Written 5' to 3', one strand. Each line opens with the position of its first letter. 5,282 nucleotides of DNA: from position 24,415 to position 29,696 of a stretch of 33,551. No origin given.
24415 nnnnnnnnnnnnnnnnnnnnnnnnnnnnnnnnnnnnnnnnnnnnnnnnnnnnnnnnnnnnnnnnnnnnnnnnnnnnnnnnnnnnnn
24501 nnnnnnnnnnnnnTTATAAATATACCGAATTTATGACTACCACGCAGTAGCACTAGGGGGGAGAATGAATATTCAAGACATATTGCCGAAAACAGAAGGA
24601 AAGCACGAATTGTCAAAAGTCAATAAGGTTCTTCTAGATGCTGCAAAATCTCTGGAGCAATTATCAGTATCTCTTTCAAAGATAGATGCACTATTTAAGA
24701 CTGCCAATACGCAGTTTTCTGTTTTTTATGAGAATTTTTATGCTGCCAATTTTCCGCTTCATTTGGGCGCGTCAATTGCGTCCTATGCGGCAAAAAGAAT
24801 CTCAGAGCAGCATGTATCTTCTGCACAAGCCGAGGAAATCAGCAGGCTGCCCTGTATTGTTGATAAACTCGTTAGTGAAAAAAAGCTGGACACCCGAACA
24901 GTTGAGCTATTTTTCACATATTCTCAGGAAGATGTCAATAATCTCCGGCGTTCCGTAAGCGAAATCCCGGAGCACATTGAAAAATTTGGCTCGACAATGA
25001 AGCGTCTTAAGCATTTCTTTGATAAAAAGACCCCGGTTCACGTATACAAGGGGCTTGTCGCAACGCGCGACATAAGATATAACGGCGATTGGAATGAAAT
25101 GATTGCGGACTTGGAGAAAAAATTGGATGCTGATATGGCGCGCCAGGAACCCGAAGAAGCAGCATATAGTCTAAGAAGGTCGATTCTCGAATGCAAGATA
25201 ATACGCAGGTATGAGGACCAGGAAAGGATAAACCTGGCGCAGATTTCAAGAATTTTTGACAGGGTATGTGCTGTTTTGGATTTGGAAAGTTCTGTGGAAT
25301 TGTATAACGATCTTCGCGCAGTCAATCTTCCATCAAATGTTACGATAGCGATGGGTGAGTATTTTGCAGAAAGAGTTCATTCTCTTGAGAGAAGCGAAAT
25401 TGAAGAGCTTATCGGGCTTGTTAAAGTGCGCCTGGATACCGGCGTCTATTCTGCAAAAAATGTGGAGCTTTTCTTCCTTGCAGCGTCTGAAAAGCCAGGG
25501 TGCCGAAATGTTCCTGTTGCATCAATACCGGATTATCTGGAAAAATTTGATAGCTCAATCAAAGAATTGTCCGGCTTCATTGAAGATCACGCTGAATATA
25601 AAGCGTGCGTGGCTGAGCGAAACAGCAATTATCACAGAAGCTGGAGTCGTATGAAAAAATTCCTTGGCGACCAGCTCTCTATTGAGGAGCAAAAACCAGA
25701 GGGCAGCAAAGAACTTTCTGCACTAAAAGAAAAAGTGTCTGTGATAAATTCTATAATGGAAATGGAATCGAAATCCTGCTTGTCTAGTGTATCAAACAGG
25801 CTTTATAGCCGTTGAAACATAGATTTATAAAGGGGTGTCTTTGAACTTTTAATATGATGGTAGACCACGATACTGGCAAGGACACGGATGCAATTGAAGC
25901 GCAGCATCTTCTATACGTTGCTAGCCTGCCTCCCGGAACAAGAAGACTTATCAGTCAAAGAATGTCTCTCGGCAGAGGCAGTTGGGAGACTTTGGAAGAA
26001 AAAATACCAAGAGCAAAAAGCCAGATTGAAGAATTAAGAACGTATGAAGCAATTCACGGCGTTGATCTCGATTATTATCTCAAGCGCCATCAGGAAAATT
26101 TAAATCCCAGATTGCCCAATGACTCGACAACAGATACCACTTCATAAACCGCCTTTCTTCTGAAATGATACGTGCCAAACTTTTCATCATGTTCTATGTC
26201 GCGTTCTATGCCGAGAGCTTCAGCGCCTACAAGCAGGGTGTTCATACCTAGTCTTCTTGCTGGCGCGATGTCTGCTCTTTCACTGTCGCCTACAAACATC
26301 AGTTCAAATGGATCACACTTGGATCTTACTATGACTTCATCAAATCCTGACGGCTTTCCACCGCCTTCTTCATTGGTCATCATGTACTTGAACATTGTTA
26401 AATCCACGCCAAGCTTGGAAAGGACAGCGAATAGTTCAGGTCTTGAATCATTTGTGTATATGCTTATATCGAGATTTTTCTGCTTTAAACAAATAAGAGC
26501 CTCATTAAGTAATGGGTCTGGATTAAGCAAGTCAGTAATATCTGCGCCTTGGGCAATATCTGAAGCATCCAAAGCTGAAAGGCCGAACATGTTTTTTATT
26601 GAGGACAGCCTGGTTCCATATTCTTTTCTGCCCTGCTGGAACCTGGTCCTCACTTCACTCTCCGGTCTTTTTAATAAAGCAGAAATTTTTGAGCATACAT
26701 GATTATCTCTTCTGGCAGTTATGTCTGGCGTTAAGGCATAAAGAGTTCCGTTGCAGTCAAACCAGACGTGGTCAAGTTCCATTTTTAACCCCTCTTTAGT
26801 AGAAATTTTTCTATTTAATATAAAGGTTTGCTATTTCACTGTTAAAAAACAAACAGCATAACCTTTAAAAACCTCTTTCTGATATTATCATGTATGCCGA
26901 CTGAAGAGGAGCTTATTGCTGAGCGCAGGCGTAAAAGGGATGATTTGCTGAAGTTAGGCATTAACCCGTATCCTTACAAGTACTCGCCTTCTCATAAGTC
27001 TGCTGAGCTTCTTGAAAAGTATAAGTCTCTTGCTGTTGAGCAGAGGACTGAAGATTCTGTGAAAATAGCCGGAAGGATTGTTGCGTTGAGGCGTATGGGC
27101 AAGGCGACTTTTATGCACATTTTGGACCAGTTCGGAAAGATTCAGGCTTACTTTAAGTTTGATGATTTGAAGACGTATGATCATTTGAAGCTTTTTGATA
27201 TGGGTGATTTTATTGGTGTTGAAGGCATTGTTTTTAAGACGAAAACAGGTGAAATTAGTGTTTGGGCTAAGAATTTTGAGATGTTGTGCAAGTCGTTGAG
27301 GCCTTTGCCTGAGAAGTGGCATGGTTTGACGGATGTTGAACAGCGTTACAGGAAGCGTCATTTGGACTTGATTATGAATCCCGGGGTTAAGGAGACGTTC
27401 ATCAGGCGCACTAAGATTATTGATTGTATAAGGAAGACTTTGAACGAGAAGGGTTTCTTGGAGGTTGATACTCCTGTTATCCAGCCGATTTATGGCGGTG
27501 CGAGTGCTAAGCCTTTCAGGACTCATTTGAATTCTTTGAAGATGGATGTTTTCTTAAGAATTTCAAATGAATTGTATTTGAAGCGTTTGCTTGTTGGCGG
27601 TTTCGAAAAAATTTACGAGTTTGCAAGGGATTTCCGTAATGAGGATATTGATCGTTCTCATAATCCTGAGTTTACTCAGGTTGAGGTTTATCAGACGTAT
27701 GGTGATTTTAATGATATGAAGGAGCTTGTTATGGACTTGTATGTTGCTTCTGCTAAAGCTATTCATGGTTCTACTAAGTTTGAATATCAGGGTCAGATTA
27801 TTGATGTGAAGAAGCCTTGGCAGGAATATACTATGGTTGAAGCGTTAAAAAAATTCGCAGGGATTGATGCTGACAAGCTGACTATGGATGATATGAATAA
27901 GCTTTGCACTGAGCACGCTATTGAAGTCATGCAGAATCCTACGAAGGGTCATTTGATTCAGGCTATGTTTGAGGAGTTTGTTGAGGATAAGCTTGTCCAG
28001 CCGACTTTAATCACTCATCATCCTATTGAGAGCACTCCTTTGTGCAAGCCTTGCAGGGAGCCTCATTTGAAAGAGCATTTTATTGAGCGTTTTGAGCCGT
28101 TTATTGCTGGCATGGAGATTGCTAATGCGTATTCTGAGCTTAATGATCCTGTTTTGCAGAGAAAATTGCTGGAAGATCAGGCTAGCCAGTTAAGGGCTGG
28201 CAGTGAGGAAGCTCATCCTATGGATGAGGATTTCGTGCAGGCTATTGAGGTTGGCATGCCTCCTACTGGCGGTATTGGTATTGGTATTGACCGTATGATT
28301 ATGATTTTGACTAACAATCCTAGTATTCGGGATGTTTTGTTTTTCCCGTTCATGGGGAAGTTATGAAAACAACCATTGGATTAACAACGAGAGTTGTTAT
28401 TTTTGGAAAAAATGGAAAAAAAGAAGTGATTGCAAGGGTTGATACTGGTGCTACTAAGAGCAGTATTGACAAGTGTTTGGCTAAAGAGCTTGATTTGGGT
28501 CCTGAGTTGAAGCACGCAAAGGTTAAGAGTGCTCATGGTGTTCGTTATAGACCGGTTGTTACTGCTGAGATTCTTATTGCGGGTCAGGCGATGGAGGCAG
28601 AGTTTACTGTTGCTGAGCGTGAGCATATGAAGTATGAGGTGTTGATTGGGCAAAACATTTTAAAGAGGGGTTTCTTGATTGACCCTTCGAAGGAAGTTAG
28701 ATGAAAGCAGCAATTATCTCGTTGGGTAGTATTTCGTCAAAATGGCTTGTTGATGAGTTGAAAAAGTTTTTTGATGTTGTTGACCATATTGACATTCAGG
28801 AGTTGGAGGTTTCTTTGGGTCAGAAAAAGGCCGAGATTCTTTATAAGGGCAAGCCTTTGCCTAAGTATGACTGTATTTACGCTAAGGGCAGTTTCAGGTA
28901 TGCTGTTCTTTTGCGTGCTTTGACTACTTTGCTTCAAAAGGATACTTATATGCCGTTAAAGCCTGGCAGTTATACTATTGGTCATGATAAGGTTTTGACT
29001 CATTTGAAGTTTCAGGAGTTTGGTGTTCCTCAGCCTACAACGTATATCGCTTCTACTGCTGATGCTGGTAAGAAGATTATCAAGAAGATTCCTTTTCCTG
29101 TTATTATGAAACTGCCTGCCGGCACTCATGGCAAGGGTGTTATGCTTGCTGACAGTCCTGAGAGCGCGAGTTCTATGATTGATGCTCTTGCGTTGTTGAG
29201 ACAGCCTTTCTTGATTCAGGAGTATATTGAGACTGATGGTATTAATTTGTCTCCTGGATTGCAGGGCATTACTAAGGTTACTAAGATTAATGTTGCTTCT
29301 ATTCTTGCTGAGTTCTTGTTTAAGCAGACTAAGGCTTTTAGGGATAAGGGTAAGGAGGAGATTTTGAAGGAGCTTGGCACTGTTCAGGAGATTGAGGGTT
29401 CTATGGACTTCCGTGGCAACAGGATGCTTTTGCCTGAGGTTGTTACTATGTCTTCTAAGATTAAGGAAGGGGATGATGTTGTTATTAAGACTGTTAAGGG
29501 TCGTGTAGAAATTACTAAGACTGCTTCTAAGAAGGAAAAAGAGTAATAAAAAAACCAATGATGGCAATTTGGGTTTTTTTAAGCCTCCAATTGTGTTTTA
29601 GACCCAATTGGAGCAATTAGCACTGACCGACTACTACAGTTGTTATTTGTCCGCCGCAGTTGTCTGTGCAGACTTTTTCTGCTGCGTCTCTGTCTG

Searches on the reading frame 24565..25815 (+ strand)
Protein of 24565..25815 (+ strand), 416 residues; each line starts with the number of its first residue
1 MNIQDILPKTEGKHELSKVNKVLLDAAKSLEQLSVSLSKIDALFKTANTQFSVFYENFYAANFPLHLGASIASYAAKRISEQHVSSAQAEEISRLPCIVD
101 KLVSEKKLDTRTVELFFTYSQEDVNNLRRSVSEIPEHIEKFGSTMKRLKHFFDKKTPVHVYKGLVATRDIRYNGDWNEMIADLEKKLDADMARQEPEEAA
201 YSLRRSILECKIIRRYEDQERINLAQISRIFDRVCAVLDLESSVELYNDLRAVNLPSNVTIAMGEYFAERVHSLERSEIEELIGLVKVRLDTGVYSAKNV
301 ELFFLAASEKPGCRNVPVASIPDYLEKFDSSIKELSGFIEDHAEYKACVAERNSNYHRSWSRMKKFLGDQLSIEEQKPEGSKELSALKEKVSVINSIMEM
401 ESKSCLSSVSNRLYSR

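Call 4: search_protein_families(library=pfam, proteins=[window:24565-25815:+], max_evalue=1)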
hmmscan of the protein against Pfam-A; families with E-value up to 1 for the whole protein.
window:24565-25815:+ (416 aa): 2 families
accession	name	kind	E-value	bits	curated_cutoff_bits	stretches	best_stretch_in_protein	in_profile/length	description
PF06780.16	Erp_C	-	0.034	14.6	24.3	0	127-165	99-137/140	Erp protein C-terminus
PF12550.13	GCR1_C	-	0.64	10.8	23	0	177-233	24-78/80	Transcriptional activator of glycolytic enzymes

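Call 5: search_protein_families(library=ncbifam, proteins=[window:24565-25815:+], max_evalue=1)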
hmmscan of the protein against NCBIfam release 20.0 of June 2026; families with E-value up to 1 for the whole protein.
window:24565-25815:+ (416 aa): 2 families
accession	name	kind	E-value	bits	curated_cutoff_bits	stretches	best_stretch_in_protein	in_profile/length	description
NF047375.1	HeatShock_HspR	equivalog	0.093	12.7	105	0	193-245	33-84/92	heat shock protein transcriptional repressor HspR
NF041418.1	MbpA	equivalog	0.4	10.6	90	0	182-230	11-59/93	mobilization protein MbpA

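Call 82: find_encoding_contigs(protein=window:24565-25815:+, flank=3000, max_places=10)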
Protein window:24565-25815:+ (416 aa): 1 contig read that carries it; 1 place shown.
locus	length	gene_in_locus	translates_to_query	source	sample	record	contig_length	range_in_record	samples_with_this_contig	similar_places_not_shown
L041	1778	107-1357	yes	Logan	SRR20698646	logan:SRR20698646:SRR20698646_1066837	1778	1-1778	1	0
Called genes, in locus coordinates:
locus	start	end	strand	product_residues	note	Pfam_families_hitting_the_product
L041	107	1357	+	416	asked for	-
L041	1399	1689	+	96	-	-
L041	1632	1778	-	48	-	?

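Call 89: search_protein_families(library=padloc, proteins=[window:24565-25812:+], max_evalue=0.01)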
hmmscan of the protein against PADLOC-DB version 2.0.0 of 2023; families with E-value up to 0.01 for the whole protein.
window:24565-25812:+ (416 aa): 1 family
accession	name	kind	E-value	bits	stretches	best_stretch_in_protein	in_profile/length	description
PDLC03820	RTasHEPN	-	0.0047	15.1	0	341-388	34-81/148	DRT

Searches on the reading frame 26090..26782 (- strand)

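Call 20: search_protein_families(library=pfam, proteins=[window:26090-26782:-], max_evalue=0.001)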
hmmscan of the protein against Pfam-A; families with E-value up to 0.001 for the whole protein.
window:26090-26782:- (230 aa): 3 families
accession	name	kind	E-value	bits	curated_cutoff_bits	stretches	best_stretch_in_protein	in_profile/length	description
PF00702.32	Hydrolase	-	6.3e-13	50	26.4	1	4-179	2-191/191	haloacid dehalogenase-like hydrolase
PF13419.12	HAD_2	-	4.3e-10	40.4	23.8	1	39-185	32-178/178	Haloacid dehalogenase-like hydrolase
PF13242.12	Hydrolase_like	-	5.6e-05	23.4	22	1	142-186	3-49/75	HAD-hyrolase-like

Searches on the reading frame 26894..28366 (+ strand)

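Call 20: search_protein_families(library=pfam, proteins=[window:26894-28366:+], max_evalue=0.001)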
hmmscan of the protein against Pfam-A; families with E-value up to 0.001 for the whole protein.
window:26894-28366:+ (490 aa): 3 families
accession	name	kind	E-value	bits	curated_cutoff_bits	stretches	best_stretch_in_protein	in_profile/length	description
PF00152.25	tRNA-synt_2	-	6.6e-84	282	25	1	148-486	2-306/308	tRNA synthetases class II (D, K and N)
PF01336.31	tRNA_anti-codon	-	7.8e-13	48.6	27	1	56-131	1-75/75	OB-fold nucleic acid binding domain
PF01409.25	tRNA-synt_2d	-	2.8e-05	24.1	19.8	0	240-278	105-145/246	tRNA synthetases class II core domain (F)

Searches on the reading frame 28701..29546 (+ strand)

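Call 20: search_protein_families(library=pfam, proteins=[window:28701-29546:+], max_evalue=0.001)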
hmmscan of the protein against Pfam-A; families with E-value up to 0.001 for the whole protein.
window:28701-29546:+ (281 aa): 3 families
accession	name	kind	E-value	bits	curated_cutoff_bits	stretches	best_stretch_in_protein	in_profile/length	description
PF08443.16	RimK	-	1.7e-13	51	21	1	96-179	3-85/188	RimK-like ATP-grasp domain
PF02222.28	ATP-grasp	-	0.00026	21.1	27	1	104-177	3-77/179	ATP-grasp domain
PF18030.7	Rimk_N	-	0.00033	21.3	26.4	1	1-59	1-61/94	RimK PreATP-grasp domain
